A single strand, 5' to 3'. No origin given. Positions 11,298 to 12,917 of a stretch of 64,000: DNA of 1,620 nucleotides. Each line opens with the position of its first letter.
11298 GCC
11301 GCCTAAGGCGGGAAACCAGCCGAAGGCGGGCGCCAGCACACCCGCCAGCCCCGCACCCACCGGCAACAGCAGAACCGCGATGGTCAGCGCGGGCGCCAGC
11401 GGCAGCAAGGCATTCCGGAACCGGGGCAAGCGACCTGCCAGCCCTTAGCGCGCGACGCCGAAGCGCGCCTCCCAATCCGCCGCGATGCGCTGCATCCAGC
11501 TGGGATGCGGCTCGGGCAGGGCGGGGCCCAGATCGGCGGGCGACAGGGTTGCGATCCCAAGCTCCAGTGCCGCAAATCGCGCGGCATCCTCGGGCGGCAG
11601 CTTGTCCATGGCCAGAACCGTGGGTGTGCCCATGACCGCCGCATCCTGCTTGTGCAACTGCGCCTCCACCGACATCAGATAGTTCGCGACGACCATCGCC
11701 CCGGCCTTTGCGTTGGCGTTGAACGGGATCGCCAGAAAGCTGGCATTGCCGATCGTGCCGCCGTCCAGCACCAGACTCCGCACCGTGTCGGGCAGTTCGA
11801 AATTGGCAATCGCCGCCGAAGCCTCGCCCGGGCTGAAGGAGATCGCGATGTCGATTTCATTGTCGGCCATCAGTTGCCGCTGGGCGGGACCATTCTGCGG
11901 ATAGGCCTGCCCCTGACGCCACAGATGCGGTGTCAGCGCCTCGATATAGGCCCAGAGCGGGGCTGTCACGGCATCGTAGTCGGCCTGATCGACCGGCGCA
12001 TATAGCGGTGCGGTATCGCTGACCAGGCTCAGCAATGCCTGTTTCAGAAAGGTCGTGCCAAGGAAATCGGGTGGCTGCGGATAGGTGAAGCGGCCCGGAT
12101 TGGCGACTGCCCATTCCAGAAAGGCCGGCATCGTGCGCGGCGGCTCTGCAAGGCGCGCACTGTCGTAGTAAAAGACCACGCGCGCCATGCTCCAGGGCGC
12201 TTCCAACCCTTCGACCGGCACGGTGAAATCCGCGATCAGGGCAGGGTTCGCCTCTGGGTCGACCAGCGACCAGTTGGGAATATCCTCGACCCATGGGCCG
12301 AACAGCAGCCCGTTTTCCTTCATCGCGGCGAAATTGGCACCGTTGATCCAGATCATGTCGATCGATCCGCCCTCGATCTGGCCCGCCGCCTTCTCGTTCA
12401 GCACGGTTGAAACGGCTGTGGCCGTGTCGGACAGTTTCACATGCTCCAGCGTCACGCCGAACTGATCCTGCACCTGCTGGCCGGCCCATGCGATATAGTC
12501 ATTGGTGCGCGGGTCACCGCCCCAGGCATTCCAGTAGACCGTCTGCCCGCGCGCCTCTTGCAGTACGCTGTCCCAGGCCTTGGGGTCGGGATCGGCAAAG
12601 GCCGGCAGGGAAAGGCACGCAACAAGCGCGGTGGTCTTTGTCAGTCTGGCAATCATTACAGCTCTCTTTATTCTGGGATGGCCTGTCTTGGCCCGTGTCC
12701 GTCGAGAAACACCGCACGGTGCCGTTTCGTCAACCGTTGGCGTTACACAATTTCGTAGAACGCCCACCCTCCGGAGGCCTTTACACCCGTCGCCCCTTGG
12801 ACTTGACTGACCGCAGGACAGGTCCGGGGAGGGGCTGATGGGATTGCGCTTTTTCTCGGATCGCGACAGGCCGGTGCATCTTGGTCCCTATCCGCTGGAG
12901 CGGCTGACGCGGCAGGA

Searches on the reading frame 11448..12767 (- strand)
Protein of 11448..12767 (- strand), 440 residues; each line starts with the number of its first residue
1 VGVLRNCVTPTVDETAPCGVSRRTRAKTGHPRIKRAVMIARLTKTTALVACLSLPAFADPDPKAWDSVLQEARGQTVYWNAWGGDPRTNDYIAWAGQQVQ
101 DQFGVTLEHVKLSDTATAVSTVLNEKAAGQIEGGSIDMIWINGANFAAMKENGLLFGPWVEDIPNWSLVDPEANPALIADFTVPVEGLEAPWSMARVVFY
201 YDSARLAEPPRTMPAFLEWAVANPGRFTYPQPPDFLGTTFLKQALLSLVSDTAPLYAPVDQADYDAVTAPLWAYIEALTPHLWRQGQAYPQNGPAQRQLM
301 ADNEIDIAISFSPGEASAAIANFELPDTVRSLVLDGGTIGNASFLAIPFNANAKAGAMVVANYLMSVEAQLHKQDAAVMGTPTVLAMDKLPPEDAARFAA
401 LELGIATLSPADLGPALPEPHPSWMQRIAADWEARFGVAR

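Call 35: search_protein_families(library=pfam, proteins=[window:11448-12767:-], max_evalue=0.00001)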
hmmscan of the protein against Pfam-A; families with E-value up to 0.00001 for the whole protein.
window:11448-12767:- (440 aa): 1 family
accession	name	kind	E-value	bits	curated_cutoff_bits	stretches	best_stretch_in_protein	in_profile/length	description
PF13416.11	SBP_bac_8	-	5.7e-18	66.1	27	1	98-371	5-250/279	Bacterial extracellular solute-binding protein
